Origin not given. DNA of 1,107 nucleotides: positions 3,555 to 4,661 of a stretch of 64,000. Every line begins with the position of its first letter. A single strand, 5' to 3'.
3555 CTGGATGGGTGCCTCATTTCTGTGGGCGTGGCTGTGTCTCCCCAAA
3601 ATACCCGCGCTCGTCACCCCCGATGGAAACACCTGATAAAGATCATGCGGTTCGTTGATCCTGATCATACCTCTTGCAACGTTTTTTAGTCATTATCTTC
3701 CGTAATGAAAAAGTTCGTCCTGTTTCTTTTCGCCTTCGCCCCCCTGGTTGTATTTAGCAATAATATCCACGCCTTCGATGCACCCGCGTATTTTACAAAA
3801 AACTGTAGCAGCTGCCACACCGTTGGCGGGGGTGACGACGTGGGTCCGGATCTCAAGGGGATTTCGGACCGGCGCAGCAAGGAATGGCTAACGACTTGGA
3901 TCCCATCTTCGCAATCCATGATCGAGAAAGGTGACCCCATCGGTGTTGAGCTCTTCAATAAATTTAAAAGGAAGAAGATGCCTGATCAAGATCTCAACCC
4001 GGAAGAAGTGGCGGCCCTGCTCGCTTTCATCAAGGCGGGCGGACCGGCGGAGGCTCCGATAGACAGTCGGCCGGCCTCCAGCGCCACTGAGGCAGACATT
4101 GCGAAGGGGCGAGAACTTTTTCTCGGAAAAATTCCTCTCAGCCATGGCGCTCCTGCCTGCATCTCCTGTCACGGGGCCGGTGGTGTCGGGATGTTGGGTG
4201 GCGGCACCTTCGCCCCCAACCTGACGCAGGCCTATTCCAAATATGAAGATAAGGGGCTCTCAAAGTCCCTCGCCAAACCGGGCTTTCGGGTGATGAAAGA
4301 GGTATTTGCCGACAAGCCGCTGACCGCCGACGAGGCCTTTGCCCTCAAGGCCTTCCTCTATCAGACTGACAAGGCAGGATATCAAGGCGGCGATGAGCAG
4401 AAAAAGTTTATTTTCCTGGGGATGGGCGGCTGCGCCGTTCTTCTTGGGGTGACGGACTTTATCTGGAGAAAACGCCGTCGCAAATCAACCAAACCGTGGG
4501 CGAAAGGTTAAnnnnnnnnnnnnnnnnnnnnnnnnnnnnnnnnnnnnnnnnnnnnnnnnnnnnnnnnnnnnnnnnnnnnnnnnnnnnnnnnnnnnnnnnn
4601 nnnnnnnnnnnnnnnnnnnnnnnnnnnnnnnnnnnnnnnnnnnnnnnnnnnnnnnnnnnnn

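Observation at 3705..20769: Nitrate reductase operon run-on into a complete alternative complex III (actABCDEF) operon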

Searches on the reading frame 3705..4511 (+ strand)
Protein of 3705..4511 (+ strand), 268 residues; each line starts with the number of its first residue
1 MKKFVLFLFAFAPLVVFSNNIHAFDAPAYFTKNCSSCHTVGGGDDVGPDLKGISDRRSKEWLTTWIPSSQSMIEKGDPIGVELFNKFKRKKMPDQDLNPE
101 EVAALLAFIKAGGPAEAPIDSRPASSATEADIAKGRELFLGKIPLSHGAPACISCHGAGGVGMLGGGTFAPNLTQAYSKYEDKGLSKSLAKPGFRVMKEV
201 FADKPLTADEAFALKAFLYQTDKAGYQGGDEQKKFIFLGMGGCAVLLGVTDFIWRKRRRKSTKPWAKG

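Call 3: search_protein_families(library=pfam, proteins=[window:3705-4511:+])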
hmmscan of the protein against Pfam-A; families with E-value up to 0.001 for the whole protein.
window:3705-4511:+ (268 aa): 2 families
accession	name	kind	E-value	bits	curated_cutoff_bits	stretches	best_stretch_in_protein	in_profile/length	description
PF00034.26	Cytochrom_C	-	7.9e-18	66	21.3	2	29-110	7-87/90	Cytochrome c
PF13442.11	Cytochrome_CBB3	-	1.5e-11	44.9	27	1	29-109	9-68/68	Cytochrome C oxidase, cbb3-type, subunit III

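Call 6: search_protein_families(library=ncbifam, proteins=[window:3705-4511:+])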
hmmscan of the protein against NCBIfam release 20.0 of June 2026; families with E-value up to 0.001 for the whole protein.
window:3705-4511:+ (268 aa): 6 families
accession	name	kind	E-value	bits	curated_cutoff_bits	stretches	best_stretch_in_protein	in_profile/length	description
NF050122.1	bc1_QcrC_actin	exception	9.3e-12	44.8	200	1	94-232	99-222/253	cytochrome bc1 complex diheme cytochrome c subunit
TIGR04485.1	thiosulf_SoxX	equivalog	5.6e-11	43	61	1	33-109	4-75/78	sulfur oxidation c-type cytochrome SoxX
TIGR02603.1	CxxCH_TIGR02603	domain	1.4e-10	41.3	68.15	1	29-66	9-47/134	putative heme-binding domain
NF045773.1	cytochro_C550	exception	1.4e-07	31.5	125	0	23-68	49-94/118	cytochrome c550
NF045774.1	cytochro_C551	exception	8.8e-07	28.9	118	0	22-66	38-82/110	cytochrome c551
TIGR00782.1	ccoP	equivalog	7.6e-05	22.1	179.95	1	26-180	110-240/285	cytochrome-c oxidase, cbb3-type subunit III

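Call 29: find_homologous_proteins(query=window:3705-4511:+, max_evalue=0.00001)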
Query window:3705-4511:+ (268 aa): 464 proteins with E <= 0.00001 among 1743 candidates; the best 120 are listed.
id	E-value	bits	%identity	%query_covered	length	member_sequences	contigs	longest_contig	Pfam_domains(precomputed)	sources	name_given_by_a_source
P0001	1.3e-179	614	100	100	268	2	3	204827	PF13442.12,PF00034.27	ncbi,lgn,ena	-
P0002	8.4e-128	444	72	100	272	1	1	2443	PF13442.12,PF00034.27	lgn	-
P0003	6.1e-124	431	73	94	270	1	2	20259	PF13442.12,PF00034.27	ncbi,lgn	-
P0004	2.3e-120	419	68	99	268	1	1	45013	PF13442.12,PF00034.27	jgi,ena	-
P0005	5.8e-117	408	69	91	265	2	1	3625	PF13442.12,PF00034.27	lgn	-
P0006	1.2e-114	401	66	97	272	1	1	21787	PF13442.12,PF00034.27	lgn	-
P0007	1.9e-113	397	65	98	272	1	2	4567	PF13442.12,PF00034.27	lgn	-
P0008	3.1e-112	393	63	99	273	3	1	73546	PF13442.12,PF00034.27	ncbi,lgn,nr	ncbi:MAG TPA: cytochrome c [bacterium]|nr:cytochrome c [bacterium]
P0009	1.2e-111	391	63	96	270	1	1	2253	PF13442.12,PF00034.27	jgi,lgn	jgi:mono/diheme cytochrome c family protein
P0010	4.6e-111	389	67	91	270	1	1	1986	PF13442.12,PF00034.27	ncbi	-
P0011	5.2e-111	389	64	98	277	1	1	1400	PF13442.12,PF00034.27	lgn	-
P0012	2.8e-110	386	62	99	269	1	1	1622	PF13442.12,PF00034.27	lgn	-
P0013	1.6e-109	384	65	100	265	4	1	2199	PF13442.12,PF00034.27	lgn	-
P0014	3.7e-104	366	61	97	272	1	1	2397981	PF13442.12,PF00034.27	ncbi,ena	-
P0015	6.1e-104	365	62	93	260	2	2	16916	PF13442.12,PF00034.27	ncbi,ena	-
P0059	4.6e-74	267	48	99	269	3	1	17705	PF13442.12,PF00034.27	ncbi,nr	ncbi:MAG: cytochrome c [Bacteriovoracaceae bacterium]|nr:cytochrome c [Bacteriovoracaceae bacterium]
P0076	1.1e-70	256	48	91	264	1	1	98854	PF13442.12,PF00034.27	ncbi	-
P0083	1.5e-67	246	44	96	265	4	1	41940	PF13442.12,PF00034.27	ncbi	-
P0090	1.5e-64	236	42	99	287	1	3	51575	PF13442.12,PF00034.27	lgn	-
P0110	1.7e-54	203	40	99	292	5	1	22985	PF13442.12,PF00034.27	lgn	-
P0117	2.8e-53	199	40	90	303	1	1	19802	PF13442.12,PF00034.27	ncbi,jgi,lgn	-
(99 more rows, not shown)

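Call 30: find_encoding_contigs(protein=P0014, flank=10000, max_places=1)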
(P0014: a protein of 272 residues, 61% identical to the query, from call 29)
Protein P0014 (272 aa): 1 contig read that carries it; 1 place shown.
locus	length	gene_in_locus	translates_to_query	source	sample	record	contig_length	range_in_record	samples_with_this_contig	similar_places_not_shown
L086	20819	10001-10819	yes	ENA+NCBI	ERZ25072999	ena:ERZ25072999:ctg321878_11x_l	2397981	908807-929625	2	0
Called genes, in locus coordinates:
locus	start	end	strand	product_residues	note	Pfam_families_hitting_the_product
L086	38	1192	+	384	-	PF00487:FA_desaturase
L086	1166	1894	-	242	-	-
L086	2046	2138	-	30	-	-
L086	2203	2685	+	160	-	PF01152:Bac_globin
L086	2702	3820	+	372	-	-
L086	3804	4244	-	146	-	PF02391:MoaE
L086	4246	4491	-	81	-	PF02597:ThiS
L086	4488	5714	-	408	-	PF03453:MoeA_N, PF00994:MoCF_biosynth, PF03454:MoeA_C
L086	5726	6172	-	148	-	PF01814:Hemerythrin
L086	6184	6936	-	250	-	PF01925:TauE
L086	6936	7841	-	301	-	PF01967:MoaC, PF00994:MoCF_biosynth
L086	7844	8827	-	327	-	PF04055:Radical_SAM, PF13353:Fer4_12, PF06463:Mob_synth_C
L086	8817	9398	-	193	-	PF12804:NTP_transf_3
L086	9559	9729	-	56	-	PF02416:TatA_B_E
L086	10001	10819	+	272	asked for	PF00034:Cytochrom_C, PF13442:Cytochrome_CBB3 (weak)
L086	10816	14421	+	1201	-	PF00384:Molybdopterin, PF28599:NarG_dom_V, PF01568:Molydop_binding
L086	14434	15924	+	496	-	PF12797:Fer4_2 (faint), PF12838:Fer4_7 (weak), PF13237:Fer4_10, PF13247:Fer4_11, PF14711:Nitr_red_bet_C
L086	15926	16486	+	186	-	-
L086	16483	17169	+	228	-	PF02665:Nitrate_red_gam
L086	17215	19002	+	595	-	PF07690:MFS_1, PF07681:DoxX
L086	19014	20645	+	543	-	PF07690:MFS_1 (faint)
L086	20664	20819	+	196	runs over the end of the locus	PF02085:Cytochrom_CIII (faint), PF14522:Cytochrome_C7 (weak), PF14537:Cytochrom_c3_2 (weak)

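Call 31: find_encoding_contigs(protein=P0008, flank=10000, max_places=1)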
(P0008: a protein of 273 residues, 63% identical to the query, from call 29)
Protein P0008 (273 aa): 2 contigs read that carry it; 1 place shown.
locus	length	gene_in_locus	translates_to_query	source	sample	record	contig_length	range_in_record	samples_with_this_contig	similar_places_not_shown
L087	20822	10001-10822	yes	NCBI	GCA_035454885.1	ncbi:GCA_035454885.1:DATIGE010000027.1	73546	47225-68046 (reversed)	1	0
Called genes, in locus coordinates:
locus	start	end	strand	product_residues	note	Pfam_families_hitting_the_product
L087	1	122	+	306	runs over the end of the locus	PF12697:Abhydrolase_6 (faint)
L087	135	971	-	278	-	PF00198:2-oxoacid_dh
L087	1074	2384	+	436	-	PF17164:DUF5122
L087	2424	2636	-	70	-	PF00903:Glyoxalase (weak)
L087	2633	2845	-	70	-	PF06150:ChaB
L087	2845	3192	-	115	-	-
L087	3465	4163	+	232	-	PF00116:COX2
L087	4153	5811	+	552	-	PF00115:COX1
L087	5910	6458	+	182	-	PF00510:COX3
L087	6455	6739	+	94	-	PF03626:COX4_pro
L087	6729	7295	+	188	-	PF00510:COX3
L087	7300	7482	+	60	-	-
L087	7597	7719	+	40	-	-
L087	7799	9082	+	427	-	PF13372:Alginate_exp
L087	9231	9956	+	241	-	PF00027:cNMP_binding, PF13545:HTH_Crp_2, PF00325:Crp (weak)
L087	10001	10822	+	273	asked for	PF13442:Cytochrome_CBB3 (faint), PF00034:Cytochrom_C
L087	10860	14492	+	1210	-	PF00384:Molybdopterin, PF28599:NarG_dom_V, PF01568:Molydop_binding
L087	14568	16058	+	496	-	PF12797:Fer4_2 (faint), PF12838:Fer4_7 (weak), PF13237:Fer4_10, PF13247:Fer4_11, PF14711:Nitr_red_bet_C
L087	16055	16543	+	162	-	-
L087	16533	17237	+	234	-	PF02665:Nitrate_red_gam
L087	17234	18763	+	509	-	PF07690:MFS_1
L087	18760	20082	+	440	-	PF07690:MFS_1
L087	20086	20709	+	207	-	PF02085:Cytochrom_CIII (faint), PF14522:Cytochrome_C7 (faint)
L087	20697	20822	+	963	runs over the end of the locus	PF04879:Molybdop_Fe4S4, PF13183:Fer4_8 (faint), PF01568:Molydop_binding, PF12838:Fer4_7 (weak), PF13247:Fer4_11 (weak)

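Call 32: find_encoding_contigs(protein=P0059, flank=10000, max_places=1)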
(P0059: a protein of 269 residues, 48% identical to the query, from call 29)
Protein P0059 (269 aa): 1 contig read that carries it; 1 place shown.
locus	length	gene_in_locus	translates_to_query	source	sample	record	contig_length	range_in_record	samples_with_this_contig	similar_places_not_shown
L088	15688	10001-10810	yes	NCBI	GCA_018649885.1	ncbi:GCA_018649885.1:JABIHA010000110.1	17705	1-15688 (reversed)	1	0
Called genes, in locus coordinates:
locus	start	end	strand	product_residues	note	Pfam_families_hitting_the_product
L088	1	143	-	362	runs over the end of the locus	PF03193:RsgA_GTPase, PF00005:ABC_tran, PF01926:MMR_HSR1 (weak)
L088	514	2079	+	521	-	-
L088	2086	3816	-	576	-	-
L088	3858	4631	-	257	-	PF13489:Methyltransf_23, PF08242:Methyltransf_12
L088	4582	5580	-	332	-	PF00535:Glycos_transf_2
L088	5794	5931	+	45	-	-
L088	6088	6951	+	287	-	PF03437:BtpA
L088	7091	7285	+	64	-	PF00313:CSD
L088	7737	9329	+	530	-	PF07690:MFS_1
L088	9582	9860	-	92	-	-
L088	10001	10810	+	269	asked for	PF13442:Cytochrome_CBB3 (weak), PF00034:Cytochrom_C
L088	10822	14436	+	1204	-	PF00384:Molybdopterin, PF28599:NarG_dom_V, PF01568:Molydop_binding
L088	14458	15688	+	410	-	PF12797:Fer4_2 (faint), PF12837:Fer4_6 (faint), PF13237:Fer4_10, PF13247:Fer4_11, PF12838:Fer4_7 (weak), PF14711:Nitr_red_bet_C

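Call 37: search_dna_similar(query=window:3705-4511:+, collection=plasmids, mode=protein, max_evalue=0.001, max_rows=25)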
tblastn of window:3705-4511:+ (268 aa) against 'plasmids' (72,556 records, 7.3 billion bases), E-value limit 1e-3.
Records with a match: 24; places in all: 28; records where one place covers at least 80% of the query: 0.
Best place of each record, by identity: <60% 24.
By first word of the organism name: Thermus 13; Paraburkholderia 3; Runella 2; Fuscovulum 1; Limimaricola 1; Comamonadaceae 1; Aureibacter 1; Spirosoma 1; Chryseobacterium 1.
By predicted mobility (MOB-suite, as given by PLSDB): non-mobilizable 24.
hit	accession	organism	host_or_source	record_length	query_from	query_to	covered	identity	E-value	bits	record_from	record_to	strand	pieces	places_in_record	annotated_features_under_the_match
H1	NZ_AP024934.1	Thermus thermophilus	-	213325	25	223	74%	29.7%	7e-9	64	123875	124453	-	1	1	c-type cytochrome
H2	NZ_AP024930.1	Thermus thermophilus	-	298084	25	223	74%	29.7%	7e-9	64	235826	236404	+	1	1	c-type cytochrome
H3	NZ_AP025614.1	Thermus thermophilus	-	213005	25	223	74%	29.7%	7e-9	63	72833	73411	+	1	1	c-type cytochrome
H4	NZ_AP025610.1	Thermus thermophilus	-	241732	25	223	74%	29.7%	7e-9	63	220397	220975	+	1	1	c-type cytochrome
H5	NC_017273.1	Thermus thermophilus SG0.5JP17-16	-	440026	25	223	74%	29.7%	7e-9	63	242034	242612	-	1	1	c-type cytochrome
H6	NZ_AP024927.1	Thermus thermophilus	-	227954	25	223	74%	29.7%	9e-9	63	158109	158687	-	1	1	c-type cytochrome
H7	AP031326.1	Thermus thermophilus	-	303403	25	223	74%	29.7%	9e-9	63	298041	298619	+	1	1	hypothetical protein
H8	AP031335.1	Thermus thermophilus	-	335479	25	223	74%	29.7%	9e-9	63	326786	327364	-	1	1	hypothetical protein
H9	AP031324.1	Thermus thermophilus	-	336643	25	223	74%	29.7%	9e-9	63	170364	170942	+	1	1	hypothetical protein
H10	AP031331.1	Thermus thermophilus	-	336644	25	223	74%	29.7%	9e-9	63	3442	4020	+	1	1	hypothetical protein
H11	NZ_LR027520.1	Thermus thermophilus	-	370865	25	223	74%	29.7%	1e-8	63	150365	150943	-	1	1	c-type cytochrome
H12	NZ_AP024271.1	Thermus thermophilus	-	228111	25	223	74%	29.7%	2e-6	56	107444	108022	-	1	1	cytochrome c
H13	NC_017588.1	Thermus thermophilus JL-18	-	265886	25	223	74%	29.2%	5e-8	61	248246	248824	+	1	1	c-type cytochrome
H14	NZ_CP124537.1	Fuscovulum ytuae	pure culture,sediment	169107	20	112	35%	35.5%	8e-12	72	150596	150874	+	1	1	SCO family protein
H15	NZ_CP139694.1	Limimaricola variabilis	Bacterial Culture,hydrothermal vent ...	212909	30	111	31%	40.2%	1e-13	78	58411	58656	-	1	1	SCO family protein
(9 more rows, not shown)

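Call 38: get_annotated_region(hit=H5, flank=12000)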
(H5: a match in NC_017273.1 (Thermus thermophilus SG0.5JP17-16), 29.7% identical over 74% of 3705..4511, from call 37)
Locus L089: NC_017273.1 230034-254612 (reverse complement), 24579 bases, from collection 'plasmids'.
description: Thermus thermophilus SG0.5JP17-16 plasmid pTHTHE1601, complete sequence
organism: Thermus thermophilus SG0.5JP17-16 (NCBI taxid 762633)
taxonomy: Bacteria; Deinococcota; Deinococci; Thermales; Thermaceae; Thermus; Thermus thermophilus; Thermus thermophilus SG0.5JP17-16
host: -; source: -; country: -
typing (MOB-suite, as given by PLSDB): non-mobilizable; replicon rep_cluster_1121; mating-pair formation MPF_T
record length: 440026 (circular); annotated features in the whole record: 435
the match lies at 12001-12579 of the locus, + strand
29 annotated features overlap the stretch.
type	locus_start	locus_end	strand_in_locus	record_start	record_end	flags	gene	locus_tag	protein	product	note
CDS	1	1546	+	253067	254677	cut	-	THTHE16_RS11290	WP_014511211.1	nitrite reductase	-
CDS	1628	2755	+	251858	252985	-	-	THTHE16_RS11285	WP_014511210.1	TIGR04053 family radical SAM/SPASM domain-containing protein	-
CDS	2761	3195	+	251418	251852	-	-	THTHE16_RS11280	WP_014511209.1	cytochrome c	-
CDS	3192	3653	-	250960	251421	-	-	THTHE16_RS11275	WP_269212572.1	MarR family transcriptional regulator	GO:0006355 - regulation of DNA-templated transcription [Evidence IEA]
CDS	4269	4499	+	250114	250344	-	-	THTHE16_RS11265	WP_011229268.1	type II toxin-antitoxin system Phd/YefM family antitoxin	-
CDS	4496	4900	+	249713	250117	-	-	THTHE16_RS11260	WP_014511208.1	type II toxin-antitoxin system VapC family toxin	-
CDS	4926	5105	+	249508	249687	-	-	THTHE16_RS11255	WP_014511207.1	hypothetical protein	-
CDS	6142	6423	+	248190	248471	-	-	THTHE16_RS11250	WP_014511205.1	type II toxin-antitoxin system prevent-host-death family antitoxin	GO:0008219 - cell death [Evidence IEA]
CDS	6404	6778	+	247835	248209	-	-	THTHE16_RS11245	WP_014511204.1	type II toxin-antitoxin system VapC family toxin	-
CDS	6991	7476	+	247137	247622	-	-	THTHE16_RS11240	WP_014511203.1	helix-turn-helix domain-containing protein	-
CDS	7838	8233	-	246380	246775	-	-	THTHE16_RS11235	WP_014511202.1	hypothetical protein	-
CDS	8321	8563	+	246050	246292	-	-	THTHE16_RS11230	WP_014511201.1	hypothetical protein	-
CDS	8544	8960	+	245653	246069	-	-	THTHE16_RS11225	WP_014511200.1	TA system VapC family ribonuclease toxin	-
CDS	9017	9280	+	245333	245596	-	-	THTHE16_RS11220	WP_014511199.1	ferredoxin family protein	-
CDS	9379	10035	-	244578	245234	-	-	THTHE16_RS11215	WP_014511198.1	Crp/Fnr family transcriptional regulator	GO:0006355 - regulation of DNA-templated transcription [Evidence IEA]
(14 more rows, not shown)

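Call 49: find_encoding_contigs(protein=P0076, flank=10000, max_places=1)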
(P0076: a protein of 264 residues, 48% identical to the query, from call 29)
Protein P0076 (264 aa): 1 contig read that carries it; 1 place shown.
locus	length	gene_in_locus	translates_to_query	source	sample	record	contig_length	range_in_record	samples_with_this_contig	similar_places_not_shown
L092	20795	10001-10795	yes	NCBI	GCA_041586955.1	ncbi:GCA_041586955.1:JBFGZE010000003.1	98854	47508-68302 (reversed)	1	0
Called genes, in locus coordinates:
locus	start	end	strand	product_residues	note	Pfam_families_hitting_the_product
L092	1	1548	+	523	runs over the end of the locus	-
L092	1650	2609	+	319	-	-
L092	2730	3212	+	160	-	PF01058:Oxidored_q6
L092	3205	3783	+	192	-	PF00329:Complex1_30kDa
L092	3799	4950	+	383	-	PF00346:Complex1_49kDa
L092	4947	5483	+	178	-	PF13534:Fer4_17 (faint), PF13187:Fer4_9 (faint), PF14697:Fer4_21 (faint), PF00037:Fer4 (weak), PF13237:Fer4_10 (faint), PF12838:Fer4_7, PF13484:Fer4_16 (faint)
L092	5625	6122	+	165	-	-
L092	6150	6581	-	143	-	PF01242:PTPS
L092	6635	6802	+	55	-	-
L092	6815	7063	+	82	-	PF04023:FeoA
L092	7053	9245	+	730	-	PF00009:GTP_EFTU (weak), PF01926:MMR_HSR1, PF02421:FeoB_N, PF09439:SRPRB, PF17910:FeoB_Cyto, PF07670:Gate, PF07664:FeoB_C, PF07670:Gate, +1 more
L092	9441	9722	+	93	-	-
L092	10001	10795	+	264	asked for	PF00034:Cytochrom_C, PF13442:Cytochrome_CBB3 (weak)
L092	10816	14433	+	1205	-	PF00384:Molybdopterin, PF28599:NarG_dom_V, PF01568:Molydop_binding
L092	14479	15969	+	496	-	PF12797:Fer4_2 (faint), PF12838:Fer4_7 (weak), PF13237:Fer4_10, PF13247:Fer4_11, PF14711:Nitr_red_bet_C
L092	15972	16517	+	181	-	-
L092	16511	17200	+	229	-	PF02665:Nitrate_red_gam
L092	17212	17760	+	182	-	PF02085:Cytochrom_CIII (faint), PF14537:Cytochrom_c3_2 (faint), PF14522:Cytochrome_C7 (weak)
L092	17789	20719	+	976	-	PF01568:Molydop_binding (weak), PF12838:Fer4_7 (faint), PF13183:Fer4_8 (faint), PF13247:Fer4_11 (weak)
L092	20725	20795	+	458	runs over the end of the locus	PF03916:NrfD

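Call 50: find_encoding_contigs(protein=P0083, flank=10000, max_places=1)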
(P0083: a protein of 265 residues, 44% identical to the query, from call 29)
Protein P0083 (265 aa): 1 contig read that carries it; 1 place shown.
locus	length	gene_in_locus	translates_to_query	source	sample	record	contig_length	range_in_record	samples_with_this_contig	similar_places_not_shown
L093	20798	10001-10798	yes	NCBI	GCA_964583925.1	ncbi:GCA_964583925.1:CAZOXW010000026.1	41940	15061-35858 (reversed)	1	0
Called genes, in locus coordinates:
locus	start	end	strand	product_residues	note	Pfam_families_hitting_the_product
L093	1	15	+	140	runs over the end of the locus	PF01047:MarR, PF12802:MarR_2, PF13463:HTH_27 (weak)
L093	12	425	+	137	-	-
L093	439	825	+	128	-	-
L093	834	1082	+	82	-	-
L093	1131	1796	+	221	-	PF01814:Hemerythrin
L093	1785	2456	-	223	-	PF00005:ABC_tran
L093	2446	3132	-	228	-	PF00528:BPD_transp_1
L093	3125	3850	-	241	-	PF13531:SBP_bac_11, PF01547:SBP_bac_1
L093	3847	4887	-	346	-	PF00899:ThiF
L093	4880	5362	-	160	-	PF02391:MoaE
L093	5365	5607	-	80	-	PF02597:ThiS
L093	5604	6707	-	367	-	PF03205:MobB, PF12804:NTP_transf_3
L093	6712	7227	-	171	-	PF01967:MoaC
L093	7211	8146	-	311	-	PF19238:Radical_SAM_2 (faint), PF04055:Radical_SAM, PF13353:Fer4_12, PF06463:Mob_synth_C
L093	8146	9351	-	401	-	PF03453:MoeA_N, PF00994:MoCF_biosynth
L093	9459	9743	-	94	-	-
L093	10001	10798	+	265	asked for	PF00034:Cytochrom_C, PF13442:Cytochrome_CBB3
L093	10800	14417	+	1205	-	PF00384:Molybdopterin, PF28599:NarG_dom_V, PF01568:Molydop_binding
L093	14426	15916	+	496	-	PF12797:Fer4_2 (faint), PF12838:Fer4_7 (weak), PF13237:Fer4_10, PF13247:Fer4_11, PF14711:Nitr_red_bet_C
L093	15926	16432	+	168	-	-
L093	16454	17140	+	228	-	PF02665:Nitrate_red_gam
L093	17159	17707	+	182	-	PF02085:Cytochrom_CIII (faint), PF14537:Cytochrom_c3_2 (faint), PF14522:Cytochrome_C7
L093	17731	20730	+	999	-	PF12838:Fer4_7 (weak), PF13183:Fer4_8 (faint), PF13187:Fer4_9 (faint), PF13247:Fer4_11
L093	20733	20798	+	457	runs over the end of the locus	PF03916:NrfD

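Call 51: find_encoding_contigs(protein=P0090, flank=10000, max_places=1)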
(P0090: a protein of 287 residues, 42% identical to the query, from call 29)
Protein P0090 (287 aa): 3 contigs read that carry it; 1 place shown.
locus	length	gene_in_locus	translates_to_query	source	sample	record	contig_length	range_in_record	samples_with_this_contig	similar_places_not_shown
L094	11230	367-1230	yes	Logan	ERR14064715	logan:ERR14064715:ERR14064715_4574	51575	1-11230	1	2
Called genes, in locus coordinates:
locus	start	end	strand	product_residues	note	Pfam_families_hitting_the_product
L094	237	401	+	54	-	PF02416:TatA_B_E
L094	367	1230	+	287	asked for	PF00034:Cytochrom_C, PF13442:Cytochrome_CBB3 (faint)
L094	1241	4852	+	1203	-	PF00384:Molybdopterin, PF28599:NarG_dom_V, PF01568:Molydop_binding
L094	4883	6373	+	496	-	PF00037:Fer4 (faint), PF12797:Fer4_2 (faint), PF12837:Fer4_6 (faint), PF12838:Fer4_7 (weak), PF13237:Fer4_10, PF13247:Fer4_11, PF14711:Nitr_red_bet_C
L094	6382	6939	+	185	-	-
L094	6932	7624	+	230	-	PF02665:Nitrate_red_gam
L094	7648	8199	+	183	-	PF02085:Cytochrom_CIII (faint), PF14522:Cytochrome_C7 (weak), PF09699:Paired_CXXCH_1 (faint), PF14522:Cytochrome_C7 (weak)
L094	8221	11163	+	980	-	PF04879:Molybdop_Fe4S4, PF13183:Fer4_8 (faint), PF13187:Fer4_9 (faint), PF13237:Fer4_10 (faint), PF01568:Molydop_binding (weak), PF12838:Fer4_7 (weak), PF13247:Fer4_11 (weak)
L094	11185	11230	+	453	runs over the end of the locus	PF03916:NrfD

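Call 76: predict_structure(alignment_id=A1)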
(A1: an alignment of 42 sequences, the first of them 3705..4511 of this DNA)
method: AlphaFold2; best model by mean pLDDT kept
length: 268 residues; sequences in the alignment: 42
mean_pLDDT: 88.5   pTM: 0.73
mean pLDDT of the five models: 88.5, 87.8, 86.3, 84.6, 83.4
residues with pLDDT >= 90: 157; 70-90: 86; 50-70: 24; < 50: 1
segments of 3 or more residues with pLDDT < 50: none
pLDDT, mean of each block of 10 residues (from residue 1): 90 79 87 88 89 96 97 97 94 92 97 78 94 97 94 90 75 91 87 70 88 96 82 82 97 92 63
secondary structure, 60 per line:
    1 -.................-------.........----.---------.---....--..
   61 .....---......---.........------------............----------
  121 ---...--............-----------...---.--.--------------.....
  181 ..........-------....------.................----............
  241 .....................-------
elements in order: H2-18 H26-34 H53-56 H59-65 H69-74 H78-86 H99-110 H129-140 H176-190 H198-201 H208-224 H229-261
